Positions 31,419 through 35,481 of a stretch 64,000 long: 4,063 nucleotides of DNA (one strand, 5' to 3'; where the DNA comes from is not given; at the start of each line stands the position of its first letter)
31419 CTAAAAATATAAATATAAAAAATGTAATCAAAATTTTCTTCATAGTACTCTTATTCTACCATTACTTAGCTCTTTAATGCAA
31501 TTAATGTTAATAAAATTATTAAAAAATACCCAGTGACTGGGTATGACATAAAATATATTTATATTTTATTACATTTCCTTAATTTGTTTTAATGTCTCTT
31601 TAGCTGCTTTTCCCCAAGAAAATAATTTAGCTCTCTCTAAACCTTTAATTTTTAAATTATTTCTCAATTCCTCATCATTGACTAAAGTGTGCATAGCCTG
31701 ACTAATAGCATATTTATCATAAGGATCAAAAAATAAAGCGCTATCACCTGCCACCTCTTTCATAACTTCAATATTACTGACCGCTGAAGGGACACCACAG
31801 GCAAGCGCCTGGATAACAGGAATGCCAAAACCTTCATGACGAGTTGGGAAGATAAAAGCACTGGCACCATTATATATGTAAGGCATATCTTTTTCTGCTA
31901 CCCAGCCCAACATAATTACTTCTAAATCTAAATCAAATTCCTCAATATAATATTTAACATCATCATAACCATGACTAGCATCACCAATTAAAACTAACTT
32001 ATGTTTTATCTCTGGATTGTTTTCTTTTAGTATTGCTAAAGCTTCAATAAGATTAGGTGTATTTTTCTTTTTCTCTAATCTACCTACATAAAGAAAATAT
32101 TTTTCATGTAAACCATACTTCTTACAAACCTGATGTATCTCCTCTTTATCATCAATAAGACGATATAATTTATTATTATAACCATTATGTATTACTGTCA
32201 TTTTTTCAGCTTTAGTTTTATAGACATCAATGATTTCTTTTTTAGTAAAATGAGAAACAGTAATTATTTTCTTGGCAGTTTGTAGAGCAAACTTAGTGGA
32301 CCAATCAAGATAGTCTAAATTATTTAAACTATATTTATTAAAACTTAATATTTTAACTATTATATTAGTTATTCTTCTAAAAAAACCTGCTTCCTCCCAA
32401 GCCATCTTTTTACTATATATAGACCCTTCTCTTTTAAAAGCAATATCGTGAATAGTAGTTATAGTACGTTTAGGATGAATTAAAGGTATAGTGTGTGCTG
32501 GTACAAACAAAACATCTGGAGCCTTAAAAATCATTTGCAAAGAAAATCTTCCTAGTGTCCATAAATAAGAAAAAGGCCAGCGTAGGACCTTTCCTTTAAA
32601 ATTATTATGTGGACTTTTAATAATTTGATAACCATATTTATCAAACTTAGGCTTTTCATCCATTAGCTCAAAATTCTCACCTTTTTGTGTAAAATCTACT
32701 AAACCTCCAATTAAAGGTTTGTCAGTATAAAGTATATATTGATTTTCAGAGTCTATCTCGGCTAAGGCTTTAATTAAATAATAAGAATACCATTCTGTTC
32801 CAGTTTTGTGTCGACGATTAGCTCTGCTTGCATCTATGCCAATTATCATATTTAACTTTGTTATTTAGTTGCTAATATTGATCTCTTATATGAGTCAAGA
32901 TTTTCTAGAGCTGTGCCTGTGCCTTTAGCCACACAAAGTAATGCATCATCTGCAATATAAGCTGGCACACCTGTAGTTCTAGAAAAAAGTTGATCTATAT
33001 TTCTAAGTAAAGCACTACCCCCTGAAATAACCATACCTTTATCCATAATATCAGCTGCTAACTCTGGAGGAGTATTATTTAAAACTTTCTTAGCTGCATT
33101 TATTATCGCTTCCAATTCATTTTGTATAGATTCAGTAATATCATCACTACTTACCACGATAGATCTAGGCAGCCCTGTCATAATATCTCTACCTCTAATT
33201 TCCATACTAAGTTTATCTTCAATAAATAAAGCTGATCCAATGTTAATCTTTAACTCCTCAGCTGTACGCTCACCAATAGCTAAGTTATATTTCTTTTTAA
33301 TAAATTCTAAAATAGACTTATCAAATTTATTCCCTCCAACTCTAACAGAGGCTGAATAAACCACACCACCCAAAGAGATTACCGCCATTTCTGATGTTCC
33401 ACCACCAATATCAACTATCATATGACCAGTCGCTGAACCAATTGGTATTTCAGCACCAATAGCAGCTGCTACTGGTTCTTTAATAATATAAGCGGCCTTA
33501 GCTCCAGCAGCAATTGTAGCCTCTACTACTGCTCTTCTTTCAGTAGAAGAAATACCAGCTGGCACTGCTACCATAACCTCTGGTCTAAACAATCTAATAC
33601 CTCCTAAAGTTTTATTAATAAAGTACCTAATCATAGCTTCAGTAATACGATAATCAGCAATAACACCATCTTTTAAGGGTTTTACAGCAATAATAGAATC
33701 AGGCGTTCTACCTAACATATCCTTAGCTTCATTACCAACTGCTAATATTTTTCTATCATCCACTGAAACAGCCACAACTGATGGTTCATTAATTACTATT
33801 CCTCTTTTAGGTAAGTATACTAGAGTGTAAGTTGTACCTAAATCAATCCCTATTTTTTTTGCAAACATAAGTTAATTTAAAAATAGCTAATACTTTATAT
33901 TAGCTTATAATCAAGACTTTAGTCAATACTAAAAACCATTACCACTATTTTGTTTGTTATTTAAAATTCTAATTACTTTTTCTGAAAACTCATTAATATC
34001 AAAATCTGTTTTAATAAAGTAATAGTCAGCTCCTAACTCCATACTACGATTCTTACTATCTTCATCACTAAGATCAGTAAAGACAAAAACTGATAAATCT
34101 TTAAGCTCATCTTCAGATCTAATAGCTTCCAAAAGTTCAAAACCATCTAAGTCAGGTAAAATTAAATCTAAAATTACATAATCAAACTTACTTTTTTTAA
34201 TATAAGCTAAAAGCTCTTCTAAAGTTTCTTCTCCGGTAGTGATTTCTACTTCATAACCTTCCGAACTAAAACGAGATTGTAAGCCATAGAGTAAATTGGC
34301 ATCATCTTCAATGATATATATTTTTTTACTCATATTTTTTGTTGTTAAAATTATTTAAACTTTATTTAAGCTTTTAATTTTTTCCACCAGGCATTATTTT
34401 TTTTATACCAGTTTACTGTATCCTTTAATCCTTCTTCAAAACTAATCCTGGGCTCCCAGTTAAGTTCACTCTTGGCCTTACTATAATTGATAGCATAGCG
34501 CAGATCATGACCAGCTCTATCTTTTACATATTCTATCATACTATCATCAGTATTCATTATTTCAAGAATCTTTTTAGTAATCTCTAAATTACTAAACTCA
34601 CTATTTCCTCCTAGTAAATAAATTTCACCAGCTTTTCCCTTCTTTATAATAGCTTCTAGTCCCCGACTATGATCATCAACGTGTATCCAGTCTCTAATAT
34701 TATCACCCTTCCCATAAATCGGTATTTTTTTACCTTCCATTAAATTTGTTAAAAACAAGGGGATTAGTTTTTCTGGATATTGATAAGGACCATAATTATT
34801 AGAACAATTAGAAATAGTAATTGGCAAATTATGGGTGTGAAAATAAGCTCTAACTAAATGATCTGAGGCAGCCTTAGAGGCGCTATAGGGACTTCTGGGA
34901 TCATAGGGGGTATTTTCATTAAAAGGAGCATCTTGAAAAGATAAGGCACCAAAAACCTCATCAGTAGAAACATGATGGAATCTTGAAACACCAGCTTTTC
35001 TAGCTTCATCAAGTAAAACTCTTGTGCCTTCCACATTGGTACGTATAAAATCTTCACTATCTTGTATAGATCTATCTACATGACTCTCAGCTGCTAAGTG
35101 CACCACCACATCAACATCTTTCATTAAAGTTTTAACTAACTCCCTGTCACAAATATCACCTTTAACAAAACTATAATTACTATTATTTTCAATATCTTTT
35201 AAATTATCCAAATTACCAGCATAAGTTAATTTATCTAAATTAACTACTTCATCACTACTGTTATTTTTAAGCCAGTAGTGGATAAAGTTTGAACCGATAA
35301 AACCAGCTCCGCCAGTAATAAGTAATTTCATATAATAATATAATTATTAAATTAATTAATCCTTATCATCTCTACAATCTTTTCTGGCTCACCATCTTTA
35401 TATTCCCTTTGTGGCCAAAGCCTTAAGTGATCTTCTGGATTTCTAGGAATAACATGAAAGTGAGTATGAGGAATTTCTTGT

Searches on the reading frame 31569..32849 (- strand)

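Call 41: search_protein_families(library=pfam, proteins=[window:31569-32849:-], max_evalue=0.00001)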
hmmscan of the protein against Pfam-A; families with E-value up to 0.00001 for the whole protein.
window:31569-32849:- (426 aa): 4 families
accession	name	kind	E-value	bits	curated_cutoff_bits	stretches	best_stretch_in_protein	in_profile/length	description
PF00534.26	Glycos_transf_1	-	1.1e-32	113.3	26.4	1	248-403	14-169/172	Glycosyl transferases group 1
PF13692.12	Glyco_trans_1_4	-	8.3e-24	84.9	27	1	250-392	2-142/142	Glycosyl transferases group 1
PF13439.12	Glyco_transf_4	-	5.2e-11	43.3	28.5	1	82-225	47-167/170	Glycosyltransferase Family 4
PF20706.3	GT4-conflict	-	3.8e-06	26.6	26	1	247-358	195-311/385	Family 4 Glycosyltransferase in conflict systems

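Call 52: search_protein_families(library=ncbifam, proteins=[window:31569-32849:-], max_evalue=0.00001)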
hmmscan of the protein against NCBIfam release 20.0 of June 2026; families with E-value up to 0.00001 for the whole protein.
window:31569-32849:- (426 aa): 26 families (the best 25 are shown)
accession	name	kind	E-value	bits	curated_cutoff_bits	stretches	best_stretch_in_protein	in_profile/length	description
TIGR04047.1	MSMEG_0565_glyc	hypoth_equivalog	2.4e-33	115.7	259.85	1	186-422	133-370/373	MSMEG_0565 family glycosyltransferase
TIGR02149.1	glgA_Coryne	subfamily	1.9e-27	96.4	302.4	1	182-422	135-386/391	glycogen synthase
TIGR03449.1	mycothiol_MshA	equivalog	1.9e-21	76.5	462.5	1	190-422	163-399/406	D-inositol-3-phosphate glycosyltransferase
NF050063.1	ProtGlycPglJ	equivalog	6.6e-20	71.6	500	1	188-421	141-361/363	N-acetylgalactosamine-N,N'-diacetylbacillosaminyl-diphospho-undecaprenol 4-alpha-N-acetylgalactosaminyltransferase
TIGR03999.1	thiol_BshA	equivalog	3.6e-19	68.9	273.7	1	184-412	137-359/375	N-acetyl-alpha-D-glucosaminyl L-malate synthase BshA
TIGR04157.1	glyco_rSAM_CFB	subfamily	1.1e-18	67.5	400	1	186-370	164-342/406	TIGR04157 family glycosyltransferase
TIGR03088.1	stp2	hypoth_equivalog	1.1e-16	60.9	409.05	1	194-413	139-360/374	TIGR03088 family PEP-CTERM/XrtA system glycosyltransferase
NF041010.1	glycosy_Agl16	equivalog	1.2e-16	60.6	575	1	182-423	124-348/352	glycosylation protein Agl16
NF038295.1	EPS_HpsP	equivalog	3.8e-15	55.8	550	1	200-424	159-385/388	hormogonium polysaccharide biosynthesis glycosyltransferase HpsP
NF041876.1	EPS_EpsE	equivalog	6.6e-15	55.2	400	1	253-406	218-375/389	exopolysaccharide biosynthesis GT4 family glycosyltransferase EpsE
NF053513.1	Gtran_IagA_BgsA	equivalog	5.1e-14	52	460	1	188-411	102-316/333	LTA glycolipid anchor biosynthesis glycosyltransferase, IagA/BgsA family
NF007396.0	PRK09922.1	equivalog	2.8e-12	46.2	385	1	154-359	101-290/361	lipopolysaccharide 1,6-galactosyltransferase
NF046071.1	B1-4RhmsylTfaseCps2T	equivalog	1.3e-11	44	500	1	172-414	134-375/384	beta 1-4 rhamnosyltransferase Cps2T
NF050056.1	ProtGlycPglH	equivalog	2.2e-11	43.4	600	1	247-426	177-353/354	GalNAc-alpha-(1->4)-GalNAc-alpha-(1->3)-diNAcBac-PP-undecaprenol alpha-1,4-N-acetyl-D-galactosaminyltransferase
NF047684.1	TeichurnBiosyTuaC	equivalog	7.5e-11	41.6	550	1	188-400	161-362/391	teichuronic acid biosynthesis protein TuaC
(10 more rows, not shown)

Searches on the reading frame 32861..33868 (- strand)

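Call 41: search_protein_families(library=pfam, proteins=[window:32861-33868:-], max_evalue=0.00001)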
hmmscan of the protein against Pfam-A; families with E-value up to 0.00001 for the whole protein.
window:32861-33868:- (335 aa): 4 families
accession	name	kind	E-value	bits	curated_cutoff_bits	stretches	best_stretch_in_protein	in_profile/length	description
PF06723.19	MreB_Mbl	-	4.3e-134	446.9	27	1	4-328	2-326/327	MreB/Mbl protein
PF00012.26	HSP70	-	3.7e-12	45.7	20.6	1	97-196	135-240/599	Hsp70 protein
PF14450.12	FtsA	-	1.3e-11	45.4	31.8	1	151-307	2-111/127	Cell division protein FtsA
PF00022.25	Actin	-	1.1e-07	31.3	27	0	29-193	31-190/410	Actin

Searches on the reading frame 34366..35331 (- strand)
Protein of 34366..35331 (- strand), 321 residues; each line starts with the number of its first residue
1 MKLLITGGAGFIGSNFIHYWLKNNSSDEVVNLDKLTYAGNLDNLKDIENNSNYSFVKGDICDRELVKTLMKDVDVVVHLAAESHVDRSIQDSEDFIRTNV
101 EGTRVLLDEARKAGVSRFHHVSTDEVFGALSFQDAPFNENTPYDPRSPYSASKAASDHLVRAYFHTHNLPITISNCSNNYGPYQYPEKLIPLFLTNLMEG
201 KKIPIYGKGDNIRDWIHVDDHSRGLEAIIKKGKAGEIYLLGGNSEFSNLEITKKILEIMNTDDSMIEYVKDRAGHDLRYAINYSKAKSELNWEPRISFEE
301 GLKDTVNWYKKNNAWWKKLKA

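Call 41: search_protein_families(library=pfam, proteins=[window:34366-35331:-], max_evalue=0.00001)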
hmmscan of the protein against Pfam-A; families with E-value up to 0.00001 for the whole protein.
window:34366-35331:- (321 aa): 7 families
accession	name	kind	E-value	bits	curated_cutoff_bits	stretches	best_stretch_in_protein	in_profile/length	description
PF16363.11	GDP_Man_Dehyd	-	4.6e-86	289.7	27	1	4-305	1-332/332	GDP-mannose 4,6 dehydratase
PF01370.27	Epimerase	-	8.1e-69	232.1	20.9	1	4-241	2-240/240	NAD dependent epimerase/dehydratase family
PF01073.25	3Beta_HSD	-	2.4e-25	89.6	22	1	4-219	1-219/280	3-beta hydroxysteroid dehydrogenase/isomerase family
PF02719.21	Polysacc_synt_2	-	1.3e-19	70.9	20.2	1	3-126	1-131/293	Polysaccharide biosynthesis protein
PF04321.23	RmlD_sub_bind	-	2.5e-19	69.9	27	1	1-270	1-242/287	RmlD substrate binding domain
PF07993.18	NAD_binding_4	-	5.5e-19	68.8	20.1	1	5-178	1-206/258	Male sterility protein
PF13460.12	NAD_binding_10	-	4.2e-10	40.2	27.2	1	7-162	1-133/184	NAD(P)H-binding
